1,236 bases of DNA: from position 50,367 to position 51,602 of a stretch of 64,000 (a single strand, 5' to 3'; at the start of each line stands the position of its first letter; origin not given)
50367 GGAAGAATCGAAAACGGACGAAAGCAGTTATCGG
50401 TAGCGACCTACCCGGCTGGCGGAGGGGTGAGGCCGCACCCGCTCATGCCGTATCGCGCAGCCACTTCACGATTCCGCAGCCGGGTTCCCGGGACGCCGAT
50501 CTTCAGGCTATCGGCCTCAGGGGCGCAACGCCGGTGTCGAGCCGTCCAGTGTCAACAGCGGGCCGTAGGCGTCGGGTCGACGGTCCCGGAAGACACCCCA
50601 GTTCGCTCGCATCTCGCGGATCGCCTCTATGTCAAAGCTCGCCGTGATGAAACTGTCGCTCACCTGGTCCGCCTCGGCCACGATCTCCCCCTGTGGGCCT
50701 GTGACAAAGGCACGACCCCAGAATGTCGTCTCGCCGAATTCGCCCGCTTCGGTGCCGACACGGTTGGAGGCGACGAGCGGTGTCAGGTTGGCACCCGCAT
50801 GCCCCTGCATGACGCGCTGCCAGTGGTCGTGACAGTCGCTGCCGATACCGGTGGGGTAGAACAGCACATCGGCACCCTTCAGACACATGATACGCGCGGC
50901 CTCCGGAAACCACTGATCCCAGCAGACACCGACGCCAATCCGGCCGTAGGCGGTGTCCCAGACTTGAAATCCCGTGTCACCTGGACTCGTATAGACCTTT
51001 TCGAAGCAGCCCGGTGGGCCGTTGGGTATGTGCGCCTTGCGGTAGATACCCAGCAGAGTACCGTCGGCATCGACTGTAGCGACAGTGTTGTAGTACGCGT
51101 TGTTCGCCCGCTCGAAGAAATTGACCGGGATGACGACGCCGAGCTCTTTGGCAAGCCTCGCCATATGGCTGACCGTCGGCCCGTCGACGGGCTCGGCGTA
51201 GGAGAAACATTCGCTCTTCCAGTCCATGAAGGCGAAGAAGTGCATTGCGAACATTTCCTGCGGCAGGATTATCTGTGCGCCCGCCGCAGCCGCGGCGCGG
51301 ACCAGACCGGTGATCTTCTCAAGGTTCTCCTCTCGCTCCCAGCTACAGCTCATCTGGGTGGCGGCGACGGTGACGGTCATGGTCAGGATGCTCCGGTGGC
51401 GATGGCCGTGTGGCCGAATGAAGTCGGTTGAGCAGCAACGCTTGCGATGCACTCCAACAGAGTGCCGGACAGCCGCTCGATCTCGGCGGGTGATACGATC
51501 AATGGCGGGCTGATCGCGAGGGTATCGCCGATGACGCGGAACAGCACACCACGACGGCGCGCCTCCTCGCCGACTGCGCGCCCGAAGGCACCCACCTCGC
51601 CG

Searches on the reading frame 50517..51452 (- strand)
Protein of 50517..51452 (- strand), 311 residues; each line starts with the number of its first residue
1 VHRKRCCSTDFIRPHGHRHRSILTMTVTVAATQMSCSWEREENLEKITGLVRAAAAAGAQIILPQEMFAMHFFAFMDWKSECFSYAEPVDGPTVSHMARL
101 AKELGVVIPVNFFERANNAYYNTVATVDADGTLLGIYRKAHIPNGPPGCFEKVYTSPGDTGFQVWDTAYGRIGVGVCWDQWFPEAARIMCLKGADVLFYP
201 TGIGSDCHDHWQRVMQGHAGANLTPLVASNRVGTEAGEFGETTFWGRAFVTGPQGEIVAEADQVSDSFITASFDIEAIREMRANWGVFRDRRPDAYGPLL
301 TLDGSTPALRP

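Call 4: search_protein_families(library=ncbifam, proteins=[window:50517-51452:-])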
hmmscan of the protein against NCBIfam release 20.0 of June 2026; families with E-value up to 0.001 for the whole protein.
window:50517-51452:- (311 aa): 10 families
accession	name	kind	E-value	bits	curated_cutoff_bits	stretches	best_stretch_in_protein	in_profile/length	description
TIGR03381.1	agmatine_aguB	equivalog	2.2e-112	374.9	410.25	1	27-298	1-278/279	N-carbamoylputrescine amidase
NF040852.1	nitrile_Arch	equivalog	1.4e-33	116.2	500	1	28-296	2-260/262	nitrilase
NF033621.1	de_GSH_amidase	exception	1.7e-21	76.7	355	1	29-292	2-254/260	deaminated glutathione amidase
NF009803.0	PRK13287.1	equivalog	4.9e-20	71.6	406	1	24-287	16-271/333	formamidase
NF010588.0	PRK13981.1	equivalog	4e-17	61.8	479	1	26-276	4-247/546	NAD+ synthase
TIGR04048.1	nitrile_sll0784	equivalog_domain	2.1e-12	46.7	502.6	1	26-186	2-168/301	Nit6803 family nitrilase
NF007757.0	PRK10438.1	equivalog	3.1e-12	46.3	249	1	57-291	33-250/256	amidohydrolase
NF043013.1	DeGluthAmidYersProt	equivalog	5.5e-11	42.1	500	1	28-292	5-269/278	deaminated glutathione amidase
NF009802.0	PRK13286.1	equivalog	3.6e-08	32.8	427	1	80-285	70-270/345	aliphatic amidase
TIGR00546.1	lnt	equivalog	4e-08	32.9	132.9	1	39-201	179-348/395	apolipoprotein N-acyltransferase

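Call 5: search_protein_families(library=pfam, proteins=[window:50517-51452:-])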
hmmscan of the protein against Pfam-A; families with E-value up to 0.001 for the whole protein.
window:50517-51452:- (311 aa): 1 family
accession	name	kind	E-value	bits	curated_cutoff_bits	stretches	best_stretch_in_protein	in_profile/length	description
PF00795.27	CN_hydrolase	-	3.5e-55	187.5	23.2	1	28-282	1-255/256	Carbon-nitrogen hydrolase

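Call 8: find_related_loci(query=window:50520-51380:-, collection=genome_contigs, flank=10000)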
Query window:50520-51380:- (287 aa) in genome_contigs; peptide patterns used: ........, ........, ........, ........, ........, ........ (x = any residue, [..] = any of these).
599 stretches matched a pattern (row limit reached: there are more); 597 encode a relative of the query (tblastn E <= 1e-3); the best 80 are kept; 80 distinct loci.
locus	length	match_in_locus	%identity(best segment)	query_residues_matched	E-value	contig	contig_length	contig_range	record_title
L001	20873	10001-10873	59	2-286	1e-112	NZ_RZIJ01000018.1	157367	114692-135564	Azospirillum doebereinerae strain GSF71 Scaffold18, whole genome shotgun sequence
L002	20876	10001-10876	59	3-285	1e-111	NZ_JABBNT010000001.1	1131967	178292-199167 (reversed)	Pacificispira spongiicola strain KN72 Scaffold1, whole genome shotgun sequence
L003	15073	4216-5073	59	3-282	3e-111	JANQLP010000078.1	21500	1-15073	MAG: Hyphomicrobiales bacterium isolate PL25a_bin.62 k99_4325541, whole genome shotgun sequence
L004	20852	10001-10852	57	3-280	6e-110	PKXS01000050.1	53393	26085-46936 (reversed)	MAG: Gammaproteobacteria bacterium isolate palsa_1208 73.20120500_P24.22_contig_3819, whole genome shotgun sequence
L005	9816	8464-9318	57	2-280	8e-110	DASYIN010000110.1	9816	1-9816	MAG TPA_asm: Steroidobacteraceae bacterium isolate SMAG_U4268 k141_1595912, whole genome shotgun sequence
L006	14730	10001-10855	57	3-281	6e-110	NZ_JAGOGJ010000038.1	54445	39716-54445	MAG: Niveispirillum sp. isolate Gw_Bodden_bin_248 Gw_Bodden_666_length_54445_cov_6.085717, whole genome shotgun sequence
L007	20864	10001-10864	59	2-282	9e-110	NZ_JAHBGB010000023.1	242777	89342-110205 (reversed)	Ancylobacter oerskovii strain CCM 7435 GCM70007236_23, whole genome shotgun sequence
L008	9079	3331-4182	58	3-280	8e-109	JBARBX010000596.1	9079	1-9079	MAG: Steroidobacteraceae bacterium isolate MFD05826_ilm_asm_bin41 k127_471744, whole genome shotgun sequence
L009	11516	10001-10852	57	3-280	2e-107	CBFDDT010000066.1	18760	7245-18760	MAG TPA_asm: uncultured bacterium isolate SRR26215674_binner23_Refined_73 genome assembly, contig: ERZ25073485.1832, who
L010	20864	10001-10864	57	2-282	2e-107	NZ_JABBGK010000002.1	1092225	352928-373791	Rhizobium terricola strain S-51 contig2, whole genome shotgun sequence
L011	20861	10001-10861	61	2-282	2e-107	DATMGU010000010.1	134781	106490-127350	MAG TPA_asm: Stellaceae bacterium isolate SMAG_U13497 k141_2543206, whole genome shotgun sequence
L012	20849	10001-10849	56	3-279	1e-107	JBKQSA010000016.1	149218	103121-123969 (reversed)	MAG: Steroidobacteraceae bacterium isolate MGr3G3H3I__bin_42 MGr3G3H3I_000000031556, whole genome shotgun sequence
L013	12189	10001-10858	56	3-282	3e-107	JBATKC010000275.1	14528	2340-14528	MAG: Gammaproteobacteria bacterium isolate MFD10235_ilm_asm_bin5 k127_338742, whole genome shotgun sequence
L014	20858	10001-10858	57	1-280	6e-106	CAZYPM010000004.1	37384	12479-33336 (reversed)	MAG TPA_asm: uncultured Steroidobacteraceae bacterium isolate SRP329715_co1_238 genome assembly, contig: NODE_1473_lengt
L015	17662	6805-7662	57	2-280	2e-105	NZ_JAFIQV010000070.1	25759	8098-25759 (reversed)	Azospirillum sp. SYSU D00513 NODE_70_length_25759_cov_28.981262, whole genome shotgun sequence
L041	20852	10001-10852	54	3-280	5e-101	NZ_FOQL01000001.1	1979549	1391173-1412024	Pseudomonas guineae strain LMG 24016, whole genome shotgun sequence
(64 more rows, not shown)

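Call 10: find_homologous_proteins(query=window:50520-51380:-)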
Query window:50520-51380:- (287 aa): 8000 proteins with E <= 0.001 among 8000 candidates; the best 120 are listed.
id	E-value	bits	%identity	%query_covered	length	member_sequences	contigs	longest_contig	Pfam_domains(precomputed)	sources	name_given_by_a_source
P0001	7.1e-198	674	100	100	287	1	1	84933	PF00795.28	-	-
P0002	1.8e-178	610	89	100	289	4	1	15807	PF00795.28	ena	-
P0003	1.1e-164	565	81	100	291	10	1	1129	PF00795.28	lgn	-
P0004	4.8e-164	563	80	100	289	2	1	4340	PF00795.28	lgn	-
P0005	3.0e-162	557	80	99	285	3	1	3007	PF00795.28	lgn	-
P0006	2.3e-161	554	80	99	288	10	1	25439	PF00795.28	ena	-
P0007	3.9e-159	547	78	100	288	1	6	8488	PF00795.28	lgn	-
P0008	6.8e-159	546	78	100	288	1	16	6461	PF00795.28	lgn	-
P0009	1.1e-158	545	78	100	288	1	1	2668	PF00795.28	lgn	-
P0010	1.2e-158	545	78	100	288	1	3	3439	PF00795.28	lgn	-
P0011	2.2e-158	544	78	100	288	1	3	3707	PF00795.28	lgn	-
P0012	4.5e-158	543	55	97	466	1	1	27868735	PF00795.28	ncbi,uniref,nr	ncbi:unnamed protein product [Fraxinus pennsylvanica]|uniref:N-carbamoylputrescine amidase n=1 Tax=F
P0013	5.9e-158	543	79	100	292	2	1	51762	PF00795.28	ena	-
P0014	9.0e-158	542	79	99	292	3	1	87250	PF00795.28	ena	-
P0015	3.2e-156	537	78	99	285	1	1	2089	PF00795.28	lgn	-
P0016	1.8e-155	535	77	99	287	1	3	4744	PF00795.28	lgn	-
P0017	2.2e-155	534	77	100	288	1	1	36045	PF00795.28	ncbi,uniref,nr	ncbi:carbon-nitrogen hydrolase [Leisingera daeponensis]|uniref:Carbon-nitrogen hydrolase n=1 Tax=Lei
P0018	1.3e-153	529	76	99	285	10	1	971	PF00795.28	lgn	-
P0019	1.3e-153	528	78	99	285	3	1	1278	PF00795.28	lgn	-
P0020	1.2e-152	525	75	99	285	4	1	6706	PF00795.28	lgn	-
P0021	8.4e-151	519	76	100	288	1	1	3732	PF00795.28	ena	-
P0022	4.5e-148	510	72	99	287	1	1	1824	PF00795.28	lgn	-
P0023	3.1e-147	508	73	99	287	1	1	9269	PF00795.28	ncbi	-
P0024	9.7e-147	506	74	99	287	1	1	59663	PF00795.28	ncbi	-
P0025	8.8e-146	503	75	99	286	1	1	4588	PF00795.28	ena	-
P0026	5.5e-145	500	72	99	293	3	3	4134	PF00795.28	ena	-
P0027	6.0e-145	500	74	99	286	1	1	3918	PF00795.28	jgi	-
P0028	9.1e-145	499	71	99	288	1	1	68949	PF00795.28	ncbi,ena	-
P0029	1.0e-144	499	73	99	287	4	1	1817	PF00795.28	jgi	jgi:N-carbamoylputrescine amidase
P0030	1.7e-144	499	73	98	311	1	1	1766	PF00795.28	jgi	jgi:N-carbamoylputrescine amidase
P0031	4.7e-144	497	73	98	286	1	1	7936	PF00795.28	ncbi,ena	-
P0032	1.6e-143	495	73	99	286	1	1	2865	PF00795.28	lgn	-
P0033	1.6e-143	495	73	99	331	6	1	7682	PF00795.28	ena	-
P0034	3.0e-143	494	73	99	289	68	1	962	PF00795.28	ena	-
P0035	3.7e-143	494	70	100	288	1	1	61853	PF00795.28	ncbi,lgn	ncbi:MAG: carbon-nitrogen hydrolase [Pseudomonadota bacterium]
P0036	9.9e-143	493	71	99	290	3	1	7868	PF00795.28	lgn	-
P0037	1.4e-142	492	73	99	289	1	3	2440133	PF00795.28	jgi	jgi:N-carbamoylputrescine amidase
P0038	4.6e-142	491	72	98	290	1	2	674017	PF00795.28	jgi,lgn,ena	-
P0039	6.3e-142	490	72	98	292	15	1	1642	PF00795.28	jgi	jgi:N-carbamoylputrescine amidase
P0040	1.4e-141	489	71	99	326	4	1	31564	PF00795.28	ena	-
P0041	2.3e-141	488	72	98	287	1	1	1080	PF00795.28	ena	-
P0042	2.8e-141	488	71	99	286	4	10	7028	PF00795.28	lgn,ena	-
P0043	3.0e-141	488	72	99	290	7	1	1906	PF00795.28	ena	-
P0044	4.5e-141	487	69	99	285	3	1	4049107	PF00795.28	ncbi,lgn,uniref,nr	ncbi:N-carbamoyl-D-amino acid hydrolase [Roseovarius sp. THAF8]|uniref:carbon-nitrogen hydrolase n=1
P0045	6.9e-141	487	71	99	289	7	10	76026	PF00795.28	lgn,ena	-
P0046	6.9e-141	487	71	99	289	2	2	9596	PF00795.28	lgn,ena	-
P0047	7.4e-141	487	71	98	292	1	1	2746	PF00795.28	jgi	-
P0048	8.3e-141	486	69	99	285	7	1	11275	PF00795.28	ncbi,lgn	ncbi:MAG: carbon-nitrogen hydrolase [Roseovarius sp.]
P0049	1.5e-140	486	71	98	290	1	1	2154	PF00795.28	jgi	-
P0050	1.8e-140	485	71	98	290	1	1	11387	PF00795.28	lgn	-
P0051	4.3e-140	484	71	99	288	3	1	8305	PF00795.28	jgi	jgi:N-carbamoylputrescine amidase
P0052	5.6e-140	484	71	99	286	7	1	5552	PF00795.28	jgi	-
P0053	6.4e-140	484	72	99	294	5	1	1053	PF00795.28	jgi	jgi:N-carbamoylputrescine amidase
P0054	6.5e-140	484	69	100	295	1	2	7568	PF00795.28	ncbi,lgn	ncbi:MAG: carbon-nitrogen hydrolase [Steroidobacteraceae bacterium]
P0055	7.3e-140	483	70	98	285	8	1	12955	PF00795.28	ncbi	ncbi:MAG: carbon-nitrogen hydrolase [Dongiaceae bacterium]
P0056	8.6e-140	483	71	99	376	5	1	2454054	PF00795.28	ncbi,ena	-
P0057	1.8e-139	482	71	98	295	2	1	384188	PF00795.28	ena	-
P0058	2.3e-139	482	70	98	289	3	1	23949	PF00795.28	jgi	jgi:N-carbamoylputrescine amidase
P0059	2.6e-139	482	71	99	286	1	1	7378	PF00795.28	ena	-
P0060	4.5e-139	481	72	99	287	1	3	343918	PF00795.28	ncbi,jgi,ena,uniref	ncbi:carbon-nitrogen hydrolase [Rhodospirillaceae bacterium SYSU D60014]|jgi:N-carbamoylputrescine a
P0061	6.6e-139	480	71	99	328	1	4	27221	PF00795.28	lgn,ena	-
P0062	6.6e-139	480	70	100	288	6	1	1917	PF00795.28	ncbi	-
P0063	7.6e-139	480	71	99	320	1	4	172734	PF00795.28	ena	-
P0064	1.0e-138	480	71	99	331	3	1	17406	PF00795.28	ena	-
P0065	1.1e-138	479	70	99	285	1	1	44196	PF00795.28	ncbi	-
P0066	1.3e-138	479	69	98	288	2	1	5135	PF00795.28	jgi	-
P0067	1.4e-138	479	71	99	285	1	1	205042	PF00795.28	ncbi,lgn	ncbi:MAG: carbon-nitrogen hydrolase [Kiloniellales bacterium]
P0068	1.4e-138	479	72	98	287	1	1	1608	PF00795.28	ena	-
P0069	1.9e-138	479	71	99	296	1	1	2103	PF00795.28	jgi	jgi:N-carbamoylputrescine amidase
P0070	2.3e-138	478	70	95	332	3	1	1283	PF00795.28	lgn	-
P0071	2.7e-138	478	69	98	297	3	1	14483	PF00795.28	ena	-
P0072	3.5e-138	478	70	99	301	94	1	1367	PF00795.28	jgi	jgi:N-carbamoylputrescine amidase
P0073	4.3e-138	478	70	98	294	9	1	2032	PF00795.28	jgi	-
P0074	1.4e-137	476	69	99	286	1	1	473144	PF00795.28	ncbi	-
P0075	1.8e-137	476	70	99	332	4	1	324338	PF00795.28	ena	-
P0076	1.9e-137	475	70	98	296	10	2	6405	PF00795.28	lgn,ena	-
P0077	2.1e-137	475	69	99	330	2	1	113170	PF00795.28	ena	-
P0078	4.8e-137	474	71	100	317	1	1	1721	PF00795.28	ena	-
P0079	8.1e-137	473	68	98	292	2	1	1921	PF00795.28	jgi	jgi:N-carbamoylputrescine amidase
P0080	8.6e-137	473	70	98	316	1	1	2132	PF00795.28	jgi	jgi:N-carbamoylputrescine amidase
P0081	1.4e-136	473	70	99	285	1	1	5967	PF00795.28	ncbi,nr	ncbi:MAG: carbon-nitrogen hydrolase [Kiloniellales bacterium]|nr:carbon-nitrogen hydrolase [Kiloniel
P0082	1.7e-136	472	70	98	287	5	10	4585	PF00795.28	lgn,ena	-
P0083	2.0e-136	472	69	98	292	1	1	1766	PF00795.28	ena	-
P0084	3.0e-136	471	70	99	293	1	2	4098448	PF00795.28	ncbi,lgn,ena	ncbi:MAG TPA: nitrilase-related carbon-nitrogen hydrolase [Steroidobacteraceae bacterium]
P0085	3.6e-136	471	69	98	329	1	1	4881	PF00795.28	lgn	-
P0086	5.5e-136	471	68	99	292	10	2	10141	PF00795.28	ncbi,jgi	ncbi:MAG TPA: carbon-nitrogen hydrolase [Dongiaceae bacterium]|jgi:N-carbamoylputrescine amidase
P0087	1.5e-135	469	68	97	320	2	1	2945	PF00795.28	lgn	-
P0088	3.9e-135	468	69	99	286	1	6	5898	PF00795.28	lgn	-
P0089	5.1e-135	467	70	98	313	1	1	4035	PF00795.28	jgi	jgi:N-carbamoylputrescine amidase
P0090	5.3e-135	467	70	99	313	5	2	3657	PF00795.28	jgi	jgi:N-carbamoylputrescine amidase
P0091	5.9e-135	467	67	100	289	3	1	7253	PF00795.28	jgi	jgi:N-carbamoylputrescine amidase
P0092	1.3e-134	466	69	98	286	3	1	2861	PF00795.28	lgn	-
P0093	2.3e-134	465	69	99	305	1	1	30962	PF00795.28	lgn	-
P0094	7.2e-134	464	69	98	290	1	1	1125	PF00795.28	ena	-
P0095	8.4e-134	463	67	99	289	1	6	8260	PF00795.28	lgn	-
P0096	8.4e-134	463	69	98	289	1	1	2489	PF00795.28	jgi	-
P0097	8.6e-134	463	68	98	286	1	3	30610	PF00795.28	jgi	jgi:N-carbamoylputrescine amidase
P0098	9.7e-134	463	67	99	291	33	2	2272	PF00795.28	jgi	jgi:N-carbamoylputrescine amidase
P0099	1.6e-133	463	68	98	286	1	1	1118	PF00795.28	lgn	-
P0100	2.7e-133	462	69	98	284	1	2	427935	PF00795.28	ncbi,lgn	-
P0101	1.3e-132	460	69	95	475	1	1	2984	PF00795.28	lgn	-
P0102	2.1e-132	459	67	98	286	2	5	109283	PF00795.28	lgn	-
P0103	3.0e-132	458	67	98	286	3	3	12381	PF00795.28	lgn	-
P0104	4.5e-132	458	67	96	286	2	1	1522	PF00795.28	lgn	-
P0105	7.7e-132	457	66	99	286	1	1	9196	PF00795.28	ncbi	-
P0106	2.2e-131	456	68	100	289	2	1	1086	PF00795.28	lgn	-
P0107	2.5e-131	455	67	98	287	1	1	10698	PF00795.28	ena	-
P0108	3.1e-131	455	66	99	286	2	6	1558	PF00795.28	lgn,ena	-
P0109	3.1e-131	455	69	97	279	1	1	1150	PF00795.28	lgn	-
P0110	3.1e-131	455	68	99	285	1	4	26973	PF00795.28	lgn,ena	-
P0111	4.1e-131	455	68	98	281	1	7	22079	PF00795.28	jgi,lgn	jgi:N-carbamoylputrescine amidase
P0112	4.2e-131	455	68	98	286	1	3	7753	PF00795.28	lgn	-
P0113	4.5e-131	454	68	97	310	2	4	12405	PF00795.28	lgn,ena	-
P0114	6.7e-131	454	69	98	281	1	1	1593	PF00795.28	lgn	-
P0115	8.5e-131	454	68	98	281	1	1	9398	PF00795.28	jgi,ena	-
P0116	1.3e-130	453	66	99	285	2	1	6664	PF00795.28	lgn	-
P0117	1.4e-130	453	68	97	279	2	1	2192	PF00795.28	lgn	-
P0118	1.9e-130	452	67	97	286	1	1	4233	PF00795.28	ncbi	ncbi:MAG: nitrilase-related carbon-nitrogen hydrolase [Ilumatobacteraceae bacterium]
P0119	2.5e-130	452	67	100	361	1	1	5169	PF00795.28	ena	-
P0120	2.8e-130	452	67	99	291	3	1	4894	PF00795.28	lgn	-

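Call 11: find_encoding_contigs(protein=P0017, flank=10000, max_places=2)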
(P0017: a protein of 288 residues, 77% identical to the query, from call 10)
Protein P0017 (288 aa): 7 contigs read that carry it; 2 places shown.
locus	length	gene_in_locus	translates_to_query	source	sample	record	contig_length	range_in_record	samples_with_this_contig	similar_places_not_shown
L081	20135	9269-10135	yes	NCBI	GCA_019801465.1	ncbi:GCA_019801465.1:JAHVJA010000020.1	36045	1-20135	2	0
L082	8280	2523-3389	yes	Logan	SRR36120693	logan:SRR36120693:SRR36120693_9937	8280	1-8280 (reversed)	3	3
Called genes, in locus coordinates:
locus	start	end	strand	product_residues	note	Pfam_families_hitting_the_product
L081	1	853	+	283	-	PF00561:Abhydrolase_1, PF12146:Hydrolase_4, PF12697:Abhydrolase_6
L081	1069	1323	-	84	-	-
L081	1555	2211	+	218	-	-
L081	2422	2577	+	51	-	-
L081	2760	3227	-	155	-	PF08327:AHSA1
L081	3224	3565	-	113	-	PF12840:HTH_20, PF01022:HTH_5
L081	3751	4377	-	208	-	PF08818:DUF1801, PF13376:OmdA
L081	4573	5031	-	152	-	PF14864:Alkyl_sulf_C (weak)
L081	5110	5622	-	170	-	PF08534:Redoxin, PF00578:AhpC-TSA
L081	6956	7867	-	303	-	PF00126:HTH_1, PF03466:LysR_substrate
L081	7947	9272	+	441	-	PF00202:Aminotran_3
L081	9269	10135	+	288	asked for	PF00795:CN_hydrolase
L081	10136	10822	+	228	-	PF04299:FMN_bind_2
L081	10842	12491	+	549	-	PF00496:SBP_bac_5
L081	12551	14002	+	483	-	PF00171:Aldedh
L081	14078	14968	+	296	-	PF04069:OpuAC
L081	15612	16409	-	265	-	PF07722:Peptidase_C26, PF00117:GATase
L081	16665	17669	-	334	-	PF01965:DJ-1_PfpI, PF12833:HTH_18, PF00165:HTH_AraC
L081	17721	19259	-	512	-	PF06253:MTTB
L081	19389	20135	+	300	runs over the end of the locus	PF00126:HTH_1, PF03466:LysR_substrate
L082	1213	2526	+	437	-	PF00202:Aminotran_3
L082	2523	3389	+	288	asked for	PF00795:CN_hydrolase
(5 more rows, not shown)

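Call 12: find_encoding_contigs(protein=P0044, flank=10000, max_places=2)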
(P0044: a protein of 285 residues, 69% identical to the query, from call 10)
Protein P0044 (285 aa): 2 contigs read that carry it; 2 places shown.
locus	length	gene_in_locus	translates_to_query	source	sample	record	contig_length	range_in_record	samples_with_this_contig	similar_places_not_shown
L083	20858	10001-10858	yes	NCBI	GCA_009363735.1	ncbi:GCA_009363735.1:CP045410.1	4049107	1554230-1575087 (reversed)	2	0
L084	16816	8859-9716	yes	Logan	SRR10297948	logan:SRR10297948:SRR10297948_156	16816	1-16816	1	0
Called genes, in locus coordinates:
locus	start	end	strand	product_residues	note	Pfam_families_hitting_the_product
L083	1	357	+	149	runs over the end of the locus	PF00583:Acetyltransf_1, PF13673:Acetyltransf_10, PF13508:Acetyltransf_7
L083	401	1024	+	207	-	PF13489:Methyltransf_23 (weak), PF13649:Methyltransf_25, PF13847:Methyltransf_31 (weak), PF08241:Methyltransf_11, PF08242:Methyltransf_12 (weak)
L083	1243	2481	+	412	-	PF00291:PALP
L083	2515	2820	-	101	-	-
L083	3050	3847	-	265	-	PF23564:EF-hand_FSTL1 (faint), PF00036:EF-hand_1 (faint), PF13202:EF-hand_5 (faint), PF13405:EF-hand_6 (faint), PF13499:EF-hand_7 (weak)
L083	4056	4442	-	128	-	PF09996:DUF2237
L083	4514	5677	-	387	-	PF00144:Beta-lactamase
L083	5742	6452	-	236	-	PF01195:Pept_tRNA_hydro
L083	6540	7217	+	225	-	PF01135:PCMT (weak), PF05175:MTS (weak), PF05050:Methyltransf_21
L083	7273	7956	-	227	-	PF01386:Ribosomal_L25p, PF14693:Ribosomal_TL5_C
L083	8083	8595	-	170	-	PF04239:DUF421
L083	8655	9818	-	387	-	PF01070:FMN_dh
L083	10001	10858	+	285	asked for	PF00795:CN_hydrolase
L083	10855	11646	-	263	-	PF00290:Trp_syntA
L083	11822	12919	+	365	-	PF01926:MMR_HSR1, PF02421:FeoB_N (weak), PF06071:YchF-GTPase_C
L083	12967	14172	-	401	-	PF02771:Acyl-CoA_dh_N, PF02770:Acyl-CoA_dh_M, PF00441:Acyl-CoA_dh_1, PF08028:Acyl-CoA_dh_2 (faint)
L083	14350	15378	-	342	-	PF12625:Arabinose_bd, PF12833:HTH_18, PF00165:HTH_AraC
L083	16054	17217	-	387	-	PF08240:ADH_N, PF00107:ADH_zinc_N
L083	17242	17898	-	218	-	PF08856:DUF1826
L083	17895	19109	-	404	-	PF02492:cobW, PF07683:CobW_C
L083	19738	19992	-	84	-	-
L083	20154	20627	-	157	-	PF01502:PRA-CH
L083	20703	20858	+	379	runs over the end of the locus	PF02492:cobW, PF07683:CobW_C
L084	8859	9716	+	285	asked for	PF00795:CN_hydrolase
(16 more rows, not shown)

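Call 13: find_encoding_contigs(protein=P0002, flank=10000, max_places=2)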
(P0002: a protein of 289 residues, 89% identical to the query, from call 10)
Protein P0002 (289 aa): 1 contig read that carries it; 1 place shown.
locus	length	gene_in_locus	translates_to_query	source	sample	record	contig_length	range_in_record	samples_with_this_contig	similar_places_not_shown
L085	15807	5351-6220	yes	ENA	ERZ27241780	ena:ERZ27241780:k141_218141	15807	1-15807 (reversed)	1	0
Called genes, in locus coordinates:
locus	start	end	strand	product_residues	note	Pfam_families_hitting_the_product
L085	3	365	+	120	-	?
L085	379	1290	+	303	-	PF12974:Phosphonate-bd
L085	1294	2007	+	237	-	PF10979:DUF2786, PF23771:DUF7168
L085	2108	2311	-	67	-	PF20104:DUF6494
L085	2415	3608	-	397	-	PF01637:ATPase_2 (faint), PF13401:AAA_22 (weak)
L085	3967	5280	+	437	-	PF00202:Aminotran_3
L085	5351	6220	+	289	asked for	PF00795:CN_hydrolase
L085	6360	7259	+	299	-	PF04909:Amidohydro_2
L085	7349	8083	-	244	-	-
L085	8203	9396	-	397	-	PF02615:Ldh_2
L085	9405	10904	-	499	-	PF02541:Ppx-GppA, PF21697:Ppx_C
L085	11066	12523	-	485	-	PF09423:PhoD, PF19050:PhoD_2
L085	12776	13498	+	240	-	PF00005:ABC_tran, PF13304:AAA_21 (faint)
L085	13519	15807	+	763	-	?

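Call 14: find_encoding_contigs(protein=P0001, flank=10000, max_places=3)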
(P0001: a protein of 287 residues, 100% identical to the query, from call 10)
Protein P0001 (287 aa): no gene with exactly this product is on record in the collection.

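Call 15: find_encoding_contigs(protein=P0014, flank=10000, max_places=2)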
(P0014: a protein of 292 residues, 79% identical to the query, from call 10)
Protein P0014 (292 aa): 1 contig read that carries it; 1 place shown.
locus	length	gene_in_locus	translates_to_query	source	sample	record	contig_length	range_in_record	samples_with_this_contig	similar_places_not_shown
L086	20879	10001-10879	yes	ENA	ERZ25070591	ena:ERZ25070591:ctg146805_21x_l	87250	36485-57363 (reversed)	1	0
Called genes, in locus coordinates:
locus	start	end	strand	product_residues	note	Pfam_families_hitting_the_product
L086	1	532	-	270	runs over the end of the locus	PF00149:Metallophos, PF12850:Metallophos_2 (weak)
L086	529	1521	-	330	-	PF00005:ABC_tran, PF13304:AAA_21 (faint), PF08402:TOBE_2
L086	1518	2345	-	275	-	PF00528:BPD_transp_1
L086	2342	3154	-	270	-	PF00528:BPD_transp_1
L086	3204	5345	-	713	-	PF00356:LacI, PF00532:Peripla_BP_1, PF13407:Peripla_BP_4, PF13377:Peripla_BP_3, PF13531:SBP_bac_11, PF13343:SBP_bac_6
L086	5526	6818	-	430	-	PF13449:Phytase-like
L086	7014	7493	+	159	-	PF01928:CYTH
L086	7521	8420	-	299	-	PF05235:CHAD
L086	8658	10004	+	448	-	PF00202:Aminotran_3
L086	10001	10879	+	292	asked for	PF00795:CN_hydrolase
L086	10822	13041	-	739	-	PF02463:SMC_N (faint), PF03193:RsgA_GTPase (faint), PF13191:AAA_16 (faint), PF13481:AAA_25 (faint), PF00005:ABC_tran, PF08352:oligo_HPY, PF00005:ABC_tran, PF08352:oligo_HPY, +4 more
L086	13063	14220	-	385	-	PF00528:BPD_transp_1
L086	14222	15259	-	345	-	PF00528:BPD_transp_1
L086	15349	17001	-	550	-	PF00496:SBP_bac_5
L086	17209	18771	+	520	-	PF06253:MTTB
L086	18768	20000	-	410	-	-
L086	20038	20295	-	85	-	-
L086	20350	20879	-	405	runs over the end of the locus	PF02746:MR_MLE_N, PF13378:MR_MLE_C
